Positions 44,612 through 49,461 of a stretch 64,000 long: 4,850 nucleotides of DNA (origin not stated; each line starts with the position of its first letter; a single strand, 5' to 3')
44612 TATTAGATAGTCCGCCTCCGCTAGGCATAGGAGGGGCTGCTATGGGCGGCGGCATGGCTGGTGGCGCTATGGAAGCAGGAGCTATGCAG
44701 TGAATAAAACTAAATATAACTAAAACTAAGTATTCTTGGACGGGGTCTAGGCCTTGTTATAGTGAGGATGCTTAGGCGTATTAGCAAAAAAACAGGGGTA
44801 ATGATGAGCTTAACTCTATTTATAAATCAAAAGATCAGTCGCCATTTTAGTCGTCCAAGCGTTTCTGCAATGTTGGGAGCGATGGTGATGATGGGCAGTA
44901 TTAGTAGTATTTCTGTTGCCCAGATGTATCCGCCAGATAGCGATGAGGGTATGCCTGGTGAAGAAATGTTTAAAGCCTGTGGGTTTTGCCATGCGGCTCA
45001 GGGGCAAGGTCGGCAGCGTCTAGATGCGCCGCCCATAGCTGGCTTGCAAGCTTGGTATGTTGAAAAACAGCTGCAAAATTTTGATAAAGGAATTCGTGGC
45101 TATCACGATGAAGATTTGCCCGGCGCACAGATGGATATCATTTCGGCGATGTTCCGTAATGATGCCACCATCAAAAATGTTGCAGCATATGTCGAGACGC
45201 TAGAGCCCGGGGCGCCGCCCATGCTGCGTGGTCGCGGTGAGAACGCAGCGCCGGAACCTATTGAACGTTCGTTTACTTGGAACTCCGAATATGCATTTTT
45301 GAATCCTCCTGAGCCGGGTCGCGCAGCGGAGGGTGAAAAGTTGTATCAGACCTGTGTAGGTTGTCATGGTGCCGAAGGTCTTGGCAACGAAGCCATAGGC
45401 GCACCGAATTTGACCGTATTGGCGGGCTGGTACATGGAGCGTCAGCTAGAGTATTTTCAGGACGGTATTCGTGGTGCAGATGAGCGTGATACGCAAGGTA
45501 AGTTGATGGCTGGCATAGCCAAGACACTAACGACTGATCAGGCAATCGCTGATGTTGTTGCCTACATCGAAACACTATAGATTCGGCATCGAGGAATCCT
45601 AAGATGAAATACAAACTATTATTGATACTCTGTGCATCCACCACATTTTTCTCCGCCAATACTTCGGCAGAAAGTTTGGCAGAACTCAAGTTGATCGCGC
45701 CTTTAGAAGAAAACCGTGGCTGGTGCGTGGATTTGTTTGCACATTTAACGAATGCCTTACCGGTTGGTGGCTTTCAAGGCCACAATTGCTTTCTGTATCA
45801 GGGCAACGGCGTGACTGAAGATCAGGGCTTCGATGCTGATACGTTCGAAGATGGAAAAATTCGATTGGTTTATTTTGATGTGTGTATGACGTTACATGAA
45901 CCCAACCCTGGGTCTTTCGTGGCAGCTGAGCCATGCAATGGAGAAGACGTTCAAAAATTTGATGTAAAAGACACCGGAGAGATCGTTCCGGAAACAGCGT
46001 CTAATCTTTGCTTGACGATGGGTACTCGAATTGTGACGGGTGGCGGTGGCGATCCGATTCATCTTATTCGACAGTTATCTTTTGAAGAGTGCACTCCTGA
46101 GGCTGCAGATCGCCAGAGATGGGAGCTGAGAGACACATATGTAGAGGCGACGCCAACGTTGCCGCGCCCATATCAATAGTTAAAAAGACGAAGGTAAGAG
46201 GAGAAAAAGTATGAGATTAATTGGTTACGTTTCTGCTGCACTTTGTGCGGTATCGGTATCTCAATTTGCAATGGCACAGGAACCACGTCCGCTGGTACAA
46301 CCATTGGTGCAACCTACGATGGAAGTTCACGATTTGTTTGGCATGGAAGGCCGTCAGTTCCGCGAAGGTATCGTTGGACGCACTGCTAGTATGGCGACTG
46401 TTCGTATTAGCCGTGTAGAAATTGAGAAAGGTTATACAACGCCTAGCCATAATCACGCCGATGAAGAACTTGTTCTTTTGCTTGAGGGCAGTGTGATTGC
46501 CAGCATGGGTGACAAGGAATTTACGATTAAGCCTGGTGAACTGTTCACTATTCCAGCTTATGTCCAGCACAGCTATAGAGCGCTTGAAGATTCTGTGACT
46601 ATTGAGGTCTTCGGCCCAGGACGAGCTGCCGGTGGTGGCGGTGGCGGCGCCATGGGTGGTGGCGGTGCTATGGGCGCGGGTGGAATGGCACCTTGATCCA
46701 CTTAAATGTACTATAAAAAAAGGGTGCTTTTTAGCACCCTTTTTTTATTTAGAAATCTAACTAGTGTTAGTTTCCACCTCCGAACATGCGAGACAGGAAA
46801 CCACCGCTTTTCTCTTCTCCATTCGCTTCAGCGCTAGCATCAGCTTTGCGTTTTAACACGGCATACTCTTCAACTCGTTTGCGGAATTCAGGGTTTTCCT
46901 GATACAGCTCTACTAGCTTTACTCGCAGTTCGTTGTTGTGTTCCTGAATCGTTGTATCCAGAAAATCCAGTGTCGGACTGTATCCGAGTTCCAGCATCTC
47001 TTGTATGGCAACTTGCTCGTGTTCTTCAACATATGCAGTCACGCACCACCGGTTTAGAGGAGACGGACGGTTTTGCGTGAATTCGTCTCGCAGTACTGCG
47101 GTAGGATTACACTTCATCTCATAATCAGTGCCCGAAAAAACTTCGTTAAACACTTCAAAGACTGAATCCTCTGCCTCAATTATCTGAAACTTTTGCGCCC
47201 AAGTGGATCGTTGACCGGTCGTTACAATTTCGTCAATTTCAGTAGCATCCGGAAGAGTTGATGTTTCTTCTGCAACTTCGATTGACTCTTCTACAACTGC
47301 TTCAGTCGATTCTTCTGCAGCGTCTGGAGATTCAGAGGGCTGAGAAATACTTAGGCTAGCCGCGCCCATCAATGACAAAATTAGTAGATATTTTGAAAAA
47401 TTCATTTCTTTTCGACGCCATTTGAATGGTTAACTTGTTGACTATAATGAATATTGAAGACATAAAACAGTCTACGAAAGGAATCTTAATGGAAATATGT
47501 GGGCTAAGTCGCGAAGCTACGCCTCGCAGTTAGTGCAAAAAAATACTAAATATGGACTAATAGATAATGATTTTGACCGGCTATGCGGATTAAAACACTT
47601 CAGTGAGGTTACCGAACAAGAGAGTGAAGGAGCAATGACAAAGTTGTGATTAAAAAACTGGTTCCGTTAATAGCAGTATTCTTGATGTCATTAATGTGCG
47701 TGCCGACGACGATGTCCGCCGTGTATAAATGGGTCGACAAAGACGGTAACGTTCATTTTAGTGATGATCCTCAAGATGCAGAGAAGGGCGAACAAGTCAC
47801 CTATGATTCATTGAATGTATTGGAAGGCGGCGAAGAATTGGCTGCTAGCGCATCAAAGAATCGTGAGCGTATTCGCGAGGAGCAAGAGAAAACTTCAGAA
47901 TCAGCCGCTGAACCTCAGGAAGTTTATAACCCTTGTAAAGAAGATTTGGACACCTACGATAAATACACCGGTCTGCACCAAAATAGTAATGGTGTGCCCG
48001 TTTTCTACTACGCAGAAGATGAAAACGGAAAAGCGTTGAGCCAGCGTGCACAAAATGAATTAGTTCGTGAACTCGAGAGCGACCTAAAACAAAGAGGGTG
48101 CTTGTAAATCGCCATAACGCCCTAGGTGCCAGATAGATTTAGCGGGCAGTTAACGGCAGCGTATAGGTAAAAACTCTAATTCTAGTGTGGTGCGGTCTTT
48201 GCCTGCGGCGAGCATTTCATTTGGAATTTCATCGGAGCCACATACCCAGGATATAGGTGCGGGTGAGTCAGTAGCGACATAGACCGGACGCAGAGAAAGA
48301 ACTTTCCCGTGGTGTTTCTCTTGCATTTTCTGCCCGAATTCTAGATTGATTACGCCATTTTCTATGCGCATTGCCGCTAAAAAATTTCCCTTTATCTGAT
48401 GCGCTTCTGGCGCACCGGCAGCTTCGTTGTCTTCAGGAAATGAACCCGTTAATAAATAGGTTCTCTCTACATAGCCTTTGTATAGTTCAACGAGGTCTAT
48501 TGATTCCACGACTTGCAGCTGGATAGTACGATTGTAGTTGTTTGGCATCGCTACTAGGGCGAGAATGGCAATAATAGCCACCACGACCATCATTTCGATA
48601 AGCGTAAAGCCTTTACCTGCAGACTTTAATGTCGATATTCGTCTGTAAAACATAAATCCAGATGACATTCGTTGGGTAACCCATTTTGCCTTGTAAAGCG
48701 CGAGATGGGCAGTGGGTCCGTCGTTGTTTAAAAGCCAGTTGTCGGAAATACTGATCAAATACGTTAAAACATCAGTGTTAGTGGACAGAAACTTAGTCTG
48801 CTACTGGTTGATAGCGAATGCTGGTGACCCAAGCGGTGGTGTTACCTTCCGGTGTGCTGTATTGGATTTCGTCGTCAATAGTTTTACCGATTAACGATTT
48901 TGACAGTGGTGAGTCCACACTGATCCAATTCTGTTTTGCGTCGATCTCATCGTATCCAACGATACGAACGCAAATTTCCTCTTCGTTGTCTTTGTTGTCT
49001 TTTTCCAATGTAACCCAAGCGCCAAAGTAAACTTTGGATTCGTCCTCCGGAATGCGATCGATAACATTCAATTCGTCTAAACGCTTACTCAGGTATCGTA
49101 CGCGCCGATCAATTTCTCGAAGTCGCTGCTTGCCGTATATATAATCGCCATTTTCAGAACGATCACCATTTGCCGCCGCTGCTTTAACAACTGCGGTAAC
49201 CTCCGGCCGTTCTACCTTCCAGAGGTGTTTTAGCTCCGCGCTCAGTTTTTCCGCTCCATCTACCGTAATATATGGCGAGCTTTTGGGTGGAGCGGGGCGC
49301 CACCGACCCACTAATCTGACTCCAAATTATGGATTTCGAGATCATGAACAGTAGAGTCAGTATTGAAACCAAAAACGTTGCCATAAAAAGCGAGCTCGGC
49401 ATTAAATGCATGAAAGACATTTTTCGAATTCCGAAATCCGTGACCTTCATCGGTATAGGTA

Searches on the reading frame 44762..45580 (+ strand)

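Call 63: search_protein_families(library=pfam, proteins=[window:44762-45580:+], max_evalue=0.001)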
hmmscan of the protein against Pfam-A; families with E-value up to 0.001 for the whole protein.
window:44762-45580:+ (272 aa): 2 families
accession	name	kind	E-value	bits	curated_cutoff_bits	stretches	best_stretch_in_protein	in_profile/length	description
PF00034.26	Cytochrom_C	-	3.7e-22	79.9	21.3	2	188-272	1-89/90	Cytochrome c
PF13442.11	Cytochrome_CBB3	-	4.4e-09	37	27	1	187-269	2-68/68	Cytochrome C oxidase, cbb3-type, subunit III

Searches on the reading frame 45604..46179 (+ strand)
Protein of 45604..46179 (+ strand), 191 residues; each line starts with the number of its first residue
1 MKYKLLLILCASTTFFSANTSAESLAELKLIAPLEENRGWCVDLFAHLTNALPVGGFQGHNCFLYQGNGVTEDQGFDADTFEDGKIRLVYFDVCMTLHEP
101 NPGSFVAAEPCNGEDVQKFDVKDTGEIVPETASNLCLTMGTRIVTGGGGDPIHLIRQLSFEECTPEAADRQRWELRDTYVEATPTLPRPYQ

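Call 63: search_protein_families(library=pfam, proteins=[window:45604-46179:+], max_evalue=0.001)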
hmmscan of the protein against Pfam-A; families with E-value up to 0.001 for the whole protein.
window:45604-46179:+ (191 aa): 1 family
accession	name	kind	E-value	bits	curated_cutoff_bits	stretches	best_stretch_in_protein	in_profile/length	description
PF00652.28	Ricin_B_lectin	-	3.1e-08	34.3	29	1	59-140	23-103/126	Ricin-type beta-trefoil lectin domain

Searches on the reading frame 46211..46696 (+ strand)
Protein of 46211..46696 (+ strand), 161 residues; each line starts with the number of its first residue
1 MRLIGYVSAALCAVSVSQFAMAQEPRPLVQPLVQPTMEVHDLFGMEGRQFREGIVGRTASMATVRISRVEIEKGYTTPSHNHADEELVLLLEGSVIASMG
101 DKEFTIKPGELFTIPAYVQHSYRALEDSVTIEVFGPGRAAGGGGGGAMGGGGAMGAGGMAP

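Call 63: search_protein_families(library=pfam, proteins=[window:46211-46696:+], max_evalue=0.001)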
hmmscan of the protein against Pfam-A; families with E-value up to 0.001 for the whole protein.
window:46211-46696:+ (161 aa): 3 families
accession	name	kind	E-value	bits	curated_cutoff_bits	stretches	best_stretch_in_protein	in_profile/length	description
PF07883.17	Cupin_2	-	1.7e-12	47.3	27.2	1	68-128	2-62/70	Cupin domain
PF02311.25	AraC_binding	-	2.1e-07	31.2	21.1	1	74-125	13-64/135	AraC-like ligand binding domain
PF16867.11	DMSP_lyase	-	0.00079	19.6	27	0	78-126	109-157/162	Dimethlysulfonioproprionate lyase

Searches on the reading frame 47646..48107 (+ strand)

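Call 13: search_protein_families(library=pfam, proteins=[window:47646-48107:+])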
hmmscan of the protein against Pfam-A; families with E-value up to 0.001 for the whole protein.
window:47646-48107:+ (153 aa): 1 family
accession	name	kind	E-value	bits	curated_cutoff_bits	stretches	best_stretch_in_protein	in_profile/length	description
PF13511.11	DUF4124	-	3.6e-13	50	22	1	13-54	1-43/56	Domain of unknown function (DUF4124)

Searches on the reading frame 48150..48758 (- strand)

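Call 13: search_protein_families(library=pfam, proteins=[window:48150-48758:-])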
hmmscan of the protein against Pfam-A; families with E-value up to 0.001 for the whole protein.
window:48150-48758:- (202 aa): 2 families
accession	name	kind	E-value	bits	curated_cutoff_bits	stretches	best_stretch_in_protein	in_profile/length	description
PF00114.24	Pilin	-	4.7e-10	40.8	22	1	82-202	4-108/108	Pilin (bacterial filament)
PF07963.17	N_methyl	-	1.3e-08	34.5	21.2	1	49-71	5-27/27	Prokaryotic N-terminal methylation motif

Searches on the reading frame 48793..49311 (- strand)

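Call 13: search_protein_families(library=pfam, proteins=[window:48793-49311:-])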
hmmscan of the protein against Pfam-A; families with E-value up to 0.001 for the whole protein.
window:48793-49311:- (172 aa): 2 families
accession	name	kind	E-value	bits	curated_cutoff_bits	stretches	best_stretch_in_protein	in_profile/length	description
PF03449.20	GreA_GreB_N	-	5.7e-24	84.5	24.5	1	14-83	2-71/71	Transcription elongation factor, N-terminal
PF01272.25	GreA_GreB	-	3e-21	75.6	26.9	1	91-167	3-77/77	Transcription elongation factor, GreA/GreB, C-term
